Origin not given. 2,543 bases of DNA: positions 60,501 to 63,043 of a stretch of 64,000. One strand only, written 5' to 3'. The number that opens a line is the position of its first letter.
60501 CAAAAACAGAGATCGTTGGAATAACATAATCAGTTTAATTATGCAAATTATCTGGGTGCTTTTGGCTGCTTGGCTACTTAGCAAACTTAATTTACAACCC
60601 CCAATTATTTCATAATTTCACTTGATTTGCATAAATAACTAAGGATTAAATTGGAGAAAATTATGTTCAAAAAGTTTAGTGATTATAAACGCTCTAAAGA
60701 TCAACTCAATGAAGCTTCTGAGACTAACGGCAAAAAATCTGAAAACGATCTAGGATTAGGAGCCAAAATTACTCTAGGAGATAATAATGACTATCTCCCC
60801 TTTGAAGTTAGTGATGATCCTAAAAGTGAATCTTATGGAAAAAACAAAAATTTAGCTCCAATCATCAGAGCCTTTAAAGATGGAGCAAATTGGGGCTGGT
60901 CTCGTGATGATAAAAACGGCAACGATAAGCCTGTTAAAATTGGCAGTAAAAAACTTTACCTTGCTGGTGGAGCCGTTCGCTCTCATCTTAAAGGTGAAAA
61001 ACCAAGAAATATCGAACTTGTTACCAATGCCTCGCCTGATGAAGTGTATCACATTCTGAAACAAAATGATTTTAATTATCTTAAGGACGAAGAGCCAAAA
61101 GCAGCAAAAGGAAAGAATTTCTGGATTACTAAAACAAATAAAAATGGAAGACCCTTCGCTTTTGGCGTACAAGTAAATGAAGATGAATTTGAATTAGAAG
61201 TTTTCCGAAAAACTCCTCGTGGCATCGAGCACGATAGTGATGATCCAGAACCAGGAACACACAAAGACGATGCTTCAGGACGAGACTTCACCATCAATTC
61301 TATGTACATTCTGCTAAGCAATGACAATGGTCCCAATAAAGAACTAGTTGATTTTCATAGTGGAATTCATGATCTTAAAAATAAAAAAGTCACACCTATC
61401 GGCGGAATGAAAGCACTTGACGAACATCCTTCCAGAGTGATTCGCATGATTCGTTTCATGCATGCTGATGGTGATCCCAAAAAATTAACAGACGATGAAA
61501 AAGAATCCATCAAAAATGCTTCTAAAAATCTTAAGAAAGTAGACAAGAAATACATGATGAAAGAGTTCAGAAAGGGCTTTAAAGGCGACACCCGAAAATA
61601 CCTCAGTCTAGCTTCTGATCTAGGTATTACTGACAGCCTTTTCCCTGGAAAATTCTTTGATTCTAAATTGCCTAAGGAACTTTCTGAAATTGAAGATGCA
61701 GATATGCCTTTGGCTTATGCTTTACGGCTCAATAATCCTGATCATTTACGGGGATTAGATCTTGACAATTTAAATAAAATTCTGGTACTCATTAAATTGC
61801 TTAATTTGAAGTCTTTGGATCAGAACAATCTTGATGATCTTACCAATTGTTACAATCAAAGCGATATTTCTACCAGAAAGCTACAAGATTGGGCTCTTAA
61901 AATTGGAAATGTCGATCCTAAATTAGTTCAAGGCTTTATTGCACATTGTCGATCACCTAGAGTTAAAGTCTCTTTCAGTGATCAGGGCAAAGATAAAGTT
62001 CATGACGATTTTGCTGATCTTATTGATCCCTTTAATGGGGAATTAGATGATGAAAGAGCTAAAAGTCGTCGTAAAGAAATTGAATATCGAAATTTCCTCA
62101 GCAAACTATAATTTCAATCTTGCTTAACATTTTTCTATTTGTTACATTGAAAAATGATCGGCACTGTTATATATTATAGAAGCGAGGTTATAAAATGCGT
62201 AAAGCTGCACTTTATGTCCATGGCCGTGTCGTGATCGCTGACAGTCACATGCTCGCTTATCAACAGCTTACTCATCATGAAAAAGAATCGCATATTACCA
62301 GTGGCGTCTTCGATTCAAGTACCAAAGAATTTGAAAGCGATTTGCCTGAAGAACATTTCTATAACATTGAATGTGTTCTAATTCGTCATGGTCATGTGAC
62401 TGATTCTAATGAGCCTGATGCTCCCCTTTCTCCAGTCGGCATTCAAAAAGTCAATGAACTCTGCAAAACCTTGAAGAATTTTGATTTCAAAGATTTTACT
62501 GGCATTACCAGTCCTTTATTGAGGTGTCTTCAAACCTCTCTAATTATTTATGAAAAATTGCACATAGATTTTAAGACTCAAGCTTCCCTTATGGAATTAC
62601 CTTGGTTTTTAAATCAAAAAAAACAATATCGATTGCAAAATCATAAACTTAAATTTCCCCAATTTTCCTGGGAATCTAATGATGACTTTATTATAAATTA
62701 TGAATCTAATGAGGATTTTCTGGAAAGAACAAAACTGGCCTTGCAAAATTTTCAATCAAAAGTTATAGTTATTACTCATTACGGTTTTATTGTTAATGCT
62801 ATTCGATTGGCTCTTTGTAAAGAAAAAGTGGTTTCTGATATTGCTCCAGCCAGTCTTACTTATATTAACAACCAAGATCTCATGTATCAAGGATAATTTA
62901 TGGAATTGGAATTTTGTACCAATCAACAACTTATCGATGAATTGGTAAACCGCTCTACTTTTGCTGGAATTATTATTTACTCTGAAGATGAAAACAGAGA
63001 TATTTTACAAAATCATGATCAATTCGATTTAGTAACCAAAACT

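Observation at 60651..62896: CCA-adding-enzyme-family nucleotidyltransferase with altered catalytic residues next to a histidine phosphatase: a possible RNA or tRNA end-processing module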

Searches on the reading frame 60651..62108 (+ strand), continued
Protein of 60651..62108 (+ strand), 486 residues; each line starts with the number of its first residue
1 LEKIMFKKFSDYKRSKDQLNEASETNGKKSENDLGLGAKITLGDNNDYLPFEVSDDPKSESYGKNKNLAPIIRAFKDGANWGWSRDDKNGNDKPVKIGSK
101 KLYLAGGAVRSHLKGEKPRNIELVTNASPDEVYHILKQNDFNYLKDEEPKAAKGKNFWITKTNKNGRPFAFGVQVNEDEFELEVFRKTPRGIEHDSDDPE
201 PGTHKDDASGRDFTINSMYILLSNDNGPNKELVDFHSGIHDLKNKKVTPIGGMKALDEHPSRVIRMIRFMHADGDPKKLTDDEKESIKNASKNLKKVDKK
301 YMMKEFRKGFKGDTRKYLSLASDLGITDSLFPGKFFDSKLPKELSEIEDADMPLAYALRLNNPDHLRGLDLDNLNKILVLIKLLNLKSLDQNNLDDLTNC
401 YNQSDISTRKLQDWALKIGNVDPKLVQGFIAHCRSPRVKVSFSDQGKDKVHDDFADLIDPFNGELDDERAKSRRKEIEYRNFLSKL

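Call 46: list_cluster_members(proteins=[P0050, P0042, P0045, P0060, P0072, P0114, P0031, P0001])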
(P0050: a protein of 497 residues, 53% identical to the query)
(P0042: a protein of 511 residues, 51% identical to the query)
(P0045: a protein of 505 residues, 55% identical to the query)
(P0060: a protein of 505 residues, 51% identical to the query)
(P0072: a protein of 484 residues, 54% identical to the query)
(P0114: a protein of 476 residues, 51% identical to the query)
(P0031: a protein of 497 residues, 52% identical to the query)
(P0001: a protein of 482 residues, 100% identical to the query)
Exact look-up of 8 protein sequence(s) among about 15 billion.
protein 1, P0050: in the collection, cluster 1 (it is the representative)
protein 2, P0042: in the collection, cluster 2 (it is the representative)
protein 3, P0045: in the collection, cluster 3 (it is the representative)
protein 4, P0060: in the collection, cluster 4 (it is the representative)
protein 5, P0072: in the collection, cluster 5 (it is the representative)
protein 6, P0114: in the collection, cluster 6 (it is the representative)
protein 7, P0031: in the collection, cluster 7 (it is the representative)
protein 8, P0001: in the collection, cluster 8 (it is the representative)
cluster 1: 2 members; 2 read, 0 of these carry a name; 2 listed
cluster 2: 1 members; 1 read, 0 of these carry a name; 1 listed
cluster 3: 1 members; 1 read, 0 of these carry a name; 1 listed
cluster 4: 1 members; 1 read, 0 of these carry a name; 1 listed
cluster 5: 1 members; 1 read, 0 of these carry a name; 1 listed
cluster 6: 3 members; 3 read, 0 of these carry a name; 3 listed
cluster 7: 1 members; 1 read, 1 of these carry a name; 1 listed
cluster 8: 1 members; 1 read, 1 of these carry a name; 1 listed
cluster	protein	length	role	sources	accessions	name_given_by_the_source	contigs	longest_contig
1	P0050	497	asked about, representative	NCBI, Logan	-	-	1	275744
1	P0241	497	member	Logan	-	-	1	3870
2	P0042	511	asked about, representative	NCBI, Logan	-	-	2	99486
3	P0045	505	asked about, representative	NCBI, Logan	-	-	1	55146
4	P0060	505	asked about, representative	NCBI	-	-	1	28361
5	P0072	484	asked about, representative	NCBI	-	-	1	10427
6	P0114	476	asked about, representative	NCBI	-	-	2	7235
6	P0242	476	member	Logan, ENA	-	-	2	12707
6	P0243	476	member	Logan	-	-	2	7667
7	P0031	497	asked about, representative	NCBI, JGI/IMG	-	tRNA nucleotidyltransferase/poly(A) polymerase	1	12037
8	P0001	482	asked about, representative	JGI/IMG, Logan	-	tRNA nucleotidyltransferase/poly(A) polymerase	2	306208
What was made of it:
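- Tried and rejected: The cluster-member look-up gave no organism names (call 46), so host and habitat remain unknown.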

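Call 58: find_encoding_contigs(protein=P0195, flank=8000, max_places=1)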
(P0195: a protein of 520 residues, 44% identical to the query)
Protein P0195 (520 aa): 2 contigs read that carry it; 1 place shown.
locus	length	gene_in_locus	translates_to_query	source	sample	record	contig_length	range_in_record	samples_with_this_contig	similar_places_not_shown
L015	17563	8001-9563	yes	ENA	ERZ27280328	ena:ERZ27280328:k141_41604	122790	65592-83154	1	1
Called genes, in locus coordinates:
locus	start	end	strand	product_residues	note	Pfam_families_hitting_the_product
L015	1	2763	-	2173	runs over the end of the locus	-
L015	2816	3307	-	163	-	-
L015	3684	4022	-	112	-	-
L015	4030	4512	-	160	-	-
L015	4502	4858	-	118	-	-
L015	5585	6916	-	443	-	-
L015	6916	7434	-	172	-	-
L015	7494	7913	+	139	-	PF07889:DUF1664 (weak)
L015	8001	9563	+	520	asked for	PF01743:PolyA_pol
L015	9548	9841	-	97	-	PF01740:STAS (weak)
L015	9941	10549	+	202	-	PF10307:HAD_SAK_1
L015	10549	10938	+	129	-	PF20274:cREC_REC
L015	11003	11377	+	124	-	-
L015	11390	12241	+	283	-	-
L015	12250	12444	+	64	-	-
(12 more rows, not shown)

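Call 59: find_encoding_contigs(protein=P0130, flank=8000, max_places=1)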
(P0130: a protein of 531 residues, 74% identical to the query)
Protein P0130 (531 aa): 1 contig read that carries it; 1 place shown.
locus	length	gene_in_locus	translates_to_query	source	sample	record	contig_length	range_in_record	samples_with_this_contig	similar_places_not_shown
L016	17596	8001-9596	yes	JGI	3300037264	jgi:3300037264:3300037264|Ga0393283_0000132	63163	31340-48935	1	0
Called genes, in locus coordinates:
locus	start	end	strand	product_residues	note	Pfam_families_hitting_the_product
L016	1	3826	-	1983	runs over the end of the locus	-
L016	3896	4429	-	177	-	-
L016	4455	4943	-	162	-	-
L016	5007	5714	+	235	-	-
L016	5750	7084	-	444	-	-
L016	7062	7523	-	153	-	-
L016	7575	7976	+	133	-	-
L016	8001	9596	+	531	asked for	PF01743:PolyA_pol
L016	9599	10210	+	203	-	PF10307:HAD_SAK_1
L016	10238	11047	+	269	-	PF04055:Radical_SAM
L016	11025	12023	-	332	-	PF00535:Glycos_transf_2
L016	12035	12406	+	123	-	PF10263:SprT-like (weak)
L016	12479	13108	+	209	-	PF00300:His_Phos_1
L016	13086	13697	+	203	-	PF00574:CLP_protease, PF25145:NfeD1b_N (weak)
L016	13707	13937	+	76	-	-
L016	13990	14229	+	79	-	-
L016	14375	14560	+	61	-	-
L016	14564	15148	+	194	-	-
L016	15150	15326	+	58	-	-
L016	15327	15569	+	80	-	-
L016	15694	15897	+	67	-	-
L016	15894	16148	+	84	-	-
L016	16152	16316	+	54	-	-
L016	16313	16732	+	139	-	-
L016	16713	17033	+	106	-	-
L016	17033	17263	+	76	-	-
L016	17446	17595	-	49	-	-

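Call 60: fold_search(model_id=the predicted structure, library=viral)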
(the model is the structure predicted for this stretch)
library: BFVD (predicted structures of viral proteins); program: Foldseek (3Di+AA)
matches with E <= 10: 295; with E <= 0.001: 16
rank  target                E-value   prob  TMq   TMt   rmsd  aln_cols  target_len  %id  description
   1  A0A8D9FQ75            8.2e-17  1.00  0.59  0.68   4.9       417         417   23  Gp28 [uncultured marine phage]
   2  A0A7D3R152            4.2e-16  1.00  0.57  0.73   6.1       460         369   19  PolyA polymerase head RNA and srmB- binding domain protein [Fadolivirus FV1/VV64]
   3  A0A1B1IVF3            5.3e-15  1.00  0.54  0.46   5.7       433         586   23  (no name in the UniProt tables at hand)
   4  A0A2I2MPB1            5.0e-12  1.00  0.49  0.59   9.3       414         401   19  tRNA nucleotidyltransferase [Mycobacterium phage EniyanLRS]
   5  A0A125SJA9            1.5e-11  1.00  0.46  0.49  10.7       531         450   16  (no name in the UniProt tables at hand)
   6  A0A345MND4            6.1e-11  1.00  0.51  0.48   8.1       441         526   18  (no name in the UniProt tables at hand)
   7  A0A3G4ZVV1            1.1e-09  1.00  0.48  0.51   9.1       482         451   15  Poly A polymerase head domain-containing protein [Edafosvirus sp.]
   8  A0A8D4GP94            7.2e-09  1.00  0.48  0.60   6.9       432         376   16  (no name in the UniProt tables at hand)
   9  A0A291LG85            4.7e-08  1.00  0.41  0.56   8.8       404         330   17  Putative tRNA nucleotidyltransferase [Aeromonas phage AS-sw]
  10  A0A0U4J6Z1            3.0e-06  1.00  0.35  0.49   6.6       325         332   19  (no name in the UniProt tables at hand)
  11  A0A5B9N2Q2            2.7e-05  1.00  0.27  0.35  14.2       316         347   12  Uncharacterized protein [Aeromonas phage 2L372X]
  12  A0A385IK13            1.1e-04  1.00  0.29  0.56   8.3       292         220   13  Uncharacterized protein [Bacillus phage v_B-Bak10]
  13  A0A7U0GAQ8            2.7e-04  1.00  0.25  0.27  12.4       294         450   15  (no name in the UniProt tables at hand)
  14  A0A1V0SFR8            6.6e-04  1.00  0.19  0.24   7.5       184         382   11  Uncharacterized protein [Hokovirus HKV1]
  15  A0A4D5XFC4            8.5e-04  0.97  0.26  0.26  21.4       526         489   12  Ankyrin repeat protein [Pithovirus LCPAC102]
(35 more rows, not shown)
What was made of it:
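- Tried and rejected: BFVD best TMq is 0.59 (call 60).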

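Call 66: search_protein_families(library=ncbifam, proteins=[window:60663-62108:+], max_evalue=0.01)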
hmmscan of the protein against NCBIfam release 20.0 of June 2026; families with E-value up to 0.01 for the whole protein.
window:60663-62108:+ (482 aa): 9 families
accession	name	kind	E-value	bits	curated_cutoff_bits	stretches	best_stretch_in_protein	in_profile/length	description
TIGR01942.1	pcnB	subfamily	5.3e-20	71.6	305.65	2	198-329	114-240/425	polynucleotide adenylyltransferase PcnB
TIGR02692.1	tRNA_CCA_actino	equivalog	1.1e-14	54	438.8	1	96-328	28-241/466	CCA tRNA nucleotidyltransferase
NF009814.0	PRK13299.1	equivalog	9.5e-13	47.9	290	1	201-311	106-209/396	CCA tRNA nucleotidyltransferase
NF008634.1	PRK11623.1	equivalog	1.8e-11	43.3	702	2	198-301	156-253/469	polynucleotide adenylyltransferase PcnB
NF008137.0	PRK10885.1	equivalog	2.4e-06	26.6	451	1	199-266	83-142/409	multifunctional CCA addition/repair protein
NF009811.0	PRK13296.1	equivalog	1.5e-05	24.1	469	1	199-266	83-142/360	CCA tRNA nucleotidyltransferase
NF041569.1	A-tRNAntase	equivalog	7.7e-05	21.1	1440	1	200-304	567-668/880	A-adding tRNA nucleotidyltransferase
NF009813.0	PRK13298.1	equivalog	0.00035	19.6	606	1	199-266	83-142/417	tRNA CCA-pyrophosphorylase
NF009812.0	PRK13297.1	equivalog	0.0041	16.3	624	0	200-271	95-158/364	tRNA CCA-pyrophosphorylase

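Call 67: search_protein_families(library=padloc, proteins=[window:60663-62108:+], max_evalue=0.01)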
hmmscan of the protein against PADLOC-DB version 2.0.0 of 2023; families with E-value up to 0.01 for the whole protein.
window:60663-62108:+ (482 aa): 0 families

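Call 70: search_protein_families(library=pfam, proteins=[L002:10113-10763:+, L016:9599-10207:+, L014:8211-8870:+, L012:11579-12214:+], max_evalue=0.001)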
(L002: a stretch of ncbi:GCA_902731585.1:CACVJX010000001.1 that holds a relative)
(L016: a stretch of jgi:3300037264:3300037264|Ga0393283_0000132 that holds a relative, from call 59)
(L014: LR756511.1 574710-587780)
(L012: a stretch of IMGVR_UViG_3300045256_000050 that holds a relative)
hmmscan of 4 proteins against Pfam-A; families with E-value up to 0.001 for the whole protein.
L002:10113-10763:+ (217 aa): 1 family
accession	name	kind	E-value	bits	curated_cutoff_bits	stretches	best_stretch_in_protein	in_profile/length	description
PF10307.15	HAD_SAK_1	-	4.5e-14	53.1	25.6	1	60-202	28-160/203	HAD domain family 1 in Swiss Army Knife RNA repair proteins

L016:9599-10207:+ (203 aa): 1 family
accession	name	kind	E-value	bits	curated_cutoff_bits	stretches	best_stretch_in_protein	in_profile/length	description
PF10307.15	HAD_SAK_1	-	5.1e-13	49.7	25.6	1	51-199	25-183/203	HAD domain family 1 in Swiss Army Knife RNA repair proteins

L014:8211-8870:+ (220 aa): 1 family
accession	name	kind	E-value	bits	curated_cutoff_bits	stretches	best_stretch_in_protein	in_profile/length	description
PF10307.15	HAD_SAK_1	-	1.6e-15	57.9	25.6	1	93-211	62-180/203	HAD domain family 1 in Swiss Army Knife RNA repair proteins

L012:11579-12214:+ (212 aa): 1 family
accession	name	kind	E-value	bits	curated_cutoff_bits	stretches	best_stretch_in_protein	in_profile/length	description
PF10307.15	HAD_SAK_1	-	2.3e-11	44.3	25.6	1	74-201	56-164/203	HAD domain family 1 in Swiss Army Knife RNA repair proteins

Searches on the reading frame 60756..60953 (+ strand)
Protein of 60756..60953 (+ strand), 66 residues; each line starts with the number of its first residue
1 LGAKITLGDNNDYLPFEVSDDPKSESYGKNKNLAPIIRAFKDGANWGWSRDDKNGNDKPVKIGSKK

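Call 73: search_protein_representatives(protein=window:60756-60953:+)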
Query: 66 residues. Proteins with E-value up to 0.001 (for the whole library): 13; up to 1e-10: 8; up to 1e-30: 0. The best 13 are listed.
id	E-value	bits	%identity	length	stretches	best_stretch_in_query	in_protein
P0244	9.6e-27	108.2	75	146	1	2-66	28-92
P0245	1.4e-23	98.2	72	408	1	2-66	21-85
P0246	2.1e-21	91.3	67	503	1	3-66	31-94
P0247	6.6e-20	86.5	37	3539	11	23-51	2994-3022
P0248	7.7e-20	86.3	69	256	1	2-66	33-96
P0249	2.1e-19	85.0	64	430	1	2-66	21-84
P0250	3.8e-13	65.1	62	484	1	3-66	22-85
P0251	3.7e-12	62.0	59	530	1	3-66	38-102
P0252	2.0e-08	50.2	71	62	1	1-35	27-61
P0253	2.4e-06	43.6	53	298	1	4-46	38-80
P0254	2.6e-06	43.5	43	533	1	3-65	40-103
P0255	2.0e-05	40.7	51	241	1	17-66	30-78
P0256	5.9e-04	36.1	44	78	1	2-52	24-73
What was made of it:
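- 60756..60953 (+): N-terminal extension (residues 36-101), the most conserved part of the protein. Invariant residues: D55, D56, G63, K64, N65, R73, F75, G78, N80, W81, G82, W83, G90, K93. An exhaustive search finds the extension only in this architecture (call 73).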

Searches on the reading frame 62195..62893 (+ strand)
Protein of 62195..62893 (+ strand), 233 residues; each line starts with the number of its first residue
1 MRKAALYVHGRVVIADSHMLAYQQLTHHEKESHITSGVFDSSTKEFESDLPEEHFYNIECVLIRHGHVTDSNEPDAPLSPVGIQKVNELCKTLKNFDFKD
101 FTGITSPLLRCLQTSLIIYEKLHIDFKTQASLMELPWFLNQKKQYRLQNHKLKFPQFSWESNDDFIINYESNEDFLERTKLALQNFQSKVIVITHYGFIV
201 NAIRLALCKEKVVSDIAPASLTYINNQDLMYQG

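Call 3: search_protein_families(library=pfam, proteins=[window:62195-62893:+], max_evalue=0.1)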
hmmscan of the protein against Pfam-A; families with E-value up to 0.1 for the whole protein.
window:62195-62893:+ (233 aa): 1 family
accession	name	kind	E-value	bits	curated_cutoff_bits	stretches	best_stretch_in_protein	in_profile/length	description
PF00300.27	His_Phos_1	-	8e-16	58.7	21.7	1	61-207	2-159/194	Histidine phosphatase superfamily (branch 1)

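Call 4: search_protein_families(library=phrogs, proteins=[window:62195-62893:+], max_evalue=0.01)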
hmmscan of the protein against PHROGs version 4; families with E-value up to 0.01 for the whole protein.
window:62195-62893:+ (233 aa): 1 family
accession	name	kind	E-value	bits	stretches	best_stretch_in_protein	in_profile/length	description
phrog_12933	-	unknown function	1.3e-15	58.9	1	61-200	5-155/197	-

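Call 21: search_solved_structures(query=window:62195-62893:+, max_evalue=0.01, show_alignments=2)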
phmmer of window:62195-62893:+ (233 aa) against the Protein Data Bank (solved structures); distinct sequences matched with E-value up to 0.01: 3.
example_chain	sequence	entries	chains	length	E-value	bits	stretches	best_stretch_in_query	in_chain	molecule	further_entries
2yn2_A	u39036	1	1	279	0.0035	20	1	73-127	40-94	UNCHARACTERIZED PROTEIN YNL108C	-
4odi_A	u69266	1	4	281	0.0039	19.9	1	60-128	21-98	Phosphoglycerate mutase PGMII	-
5wdi_A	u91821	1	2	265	0.0089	18.7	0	56-129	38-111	Ubiquitin-associated and SH3 domain-containing protein A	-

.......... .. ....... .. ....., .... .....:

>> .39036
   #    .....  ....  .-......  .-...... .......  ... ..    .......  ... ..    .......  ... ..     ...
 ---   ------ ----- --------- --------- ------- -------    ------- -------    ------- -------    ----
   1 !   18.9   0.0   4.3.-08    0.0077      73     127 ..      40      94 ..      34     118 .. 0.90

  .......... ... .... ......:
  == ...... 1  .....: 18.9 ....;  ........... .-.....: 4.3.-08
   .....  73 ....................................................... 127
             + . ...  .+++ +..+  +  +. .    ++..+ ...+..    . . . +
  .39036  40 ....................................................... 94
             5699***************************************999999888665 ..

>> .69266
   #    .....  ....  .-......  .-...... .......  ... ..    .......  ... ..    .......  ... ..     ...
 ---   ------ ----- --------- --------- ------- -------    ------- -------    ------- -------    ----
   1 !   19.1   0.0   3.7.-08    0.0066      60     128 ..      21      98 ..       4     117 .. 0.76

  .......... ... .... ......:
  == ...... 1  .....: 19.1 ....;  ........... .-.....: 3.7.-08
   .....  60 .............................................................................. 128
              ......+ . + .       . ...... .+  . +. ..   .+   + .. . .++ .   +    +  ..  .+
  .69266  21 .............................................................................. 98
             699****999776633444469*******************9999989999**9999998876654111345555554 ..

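Call 66: search_protein_families(library=ncbifam, proteins=[window:62195-62893:+], max_evalue=0.01)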
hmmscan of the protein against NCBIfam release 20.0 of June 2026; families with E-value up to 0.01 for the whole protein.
window:62195-62893:+ (233 aa): 4 families
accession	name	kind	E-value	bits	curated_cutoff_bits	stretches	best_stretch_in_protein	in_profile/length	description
TIGR03162.1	ribazole_cobC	equivalog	3.3e-12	46.2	162.9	1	61-205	2-154/176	alpha-ribazole phosphatase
NF038349.1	dPGM_arch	equivalog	5.1e-09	36.3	225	1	62-226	3-171/194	2,3-diphosphoglycerate-dependent phosphoglycerate mutase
NF005567.0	PRK07238.1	equivalog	0.00015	21.2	326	1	58-211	178-342/378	bifunctional RNase H/acid phosphatase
NF011580.0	PRK15004.1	equivalog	0.0046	17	250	1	62-136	5-83/203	adenosylcobalamin/alpha-ribazole phosphatase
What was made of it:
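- Its best partial matches are CobC, dPGM and Sts-like proteins, all below family cutoffs (calls 21, 66).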

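Call 67: search_protein_families(library=padloc, proteins=[window:62195-62893:+], max_evalue=0.01)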
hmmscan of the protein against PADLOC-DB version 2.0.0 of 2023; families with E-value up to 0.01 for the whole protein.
window:62195-62893:+ (233 aa): 0 families

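Call 76: find_homologous_proteins(query=window:62195-62893:+)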
Query window:62195-62893:+ (233 aa): 24 proteins with E <= 0.001 among 146 candidates.
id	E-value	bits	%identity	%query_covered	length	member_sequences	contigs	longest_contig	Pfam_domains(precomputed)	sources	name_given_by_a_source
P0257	4.4e-154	528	100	100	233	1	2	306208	PF00300.28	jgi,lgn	jgi:broad specificity phosphatase PhoE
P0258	1.2e-78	282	54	100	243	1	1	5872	PF00300.28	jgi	jgi:broad specificity phosphatase PhoE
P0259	5.4e-78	279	53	100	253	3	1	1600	PF00300.28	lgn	-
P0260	1.2e-77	278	54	100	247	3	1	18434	PF00300.28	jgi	jgi:broad specificity phosphatase PhoE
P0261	1.3e-77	278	56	100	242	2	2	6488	PF00300.28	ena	-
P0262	4.6e-77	276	54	100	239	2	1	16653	PF00300.28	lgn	-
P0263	5.4e-77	276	55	100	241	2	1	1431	PF00300.28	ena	-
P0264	9.3e-77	275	56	100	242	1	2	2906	PF00300.28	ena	-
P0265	2.5e-75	271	53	100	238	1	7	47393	PF00300.28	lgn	-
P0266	5.2e-75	270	54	100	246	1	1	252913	PF00300.28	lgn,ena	-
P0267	1.4e-74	268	51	100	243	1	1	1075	PF00300.28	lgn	-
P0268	1.9e-74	268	53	100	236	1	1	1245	PF00300.28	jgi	jgi:broad specificity phosphatase PhoE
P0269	2.4e-74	268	52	100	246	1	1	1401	PF00300.28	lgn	-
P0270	6.3e-74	266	51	100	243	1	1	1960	PF00300.28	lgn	-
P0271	1.0e-72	262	52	98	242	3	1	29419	PF00300.28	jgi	-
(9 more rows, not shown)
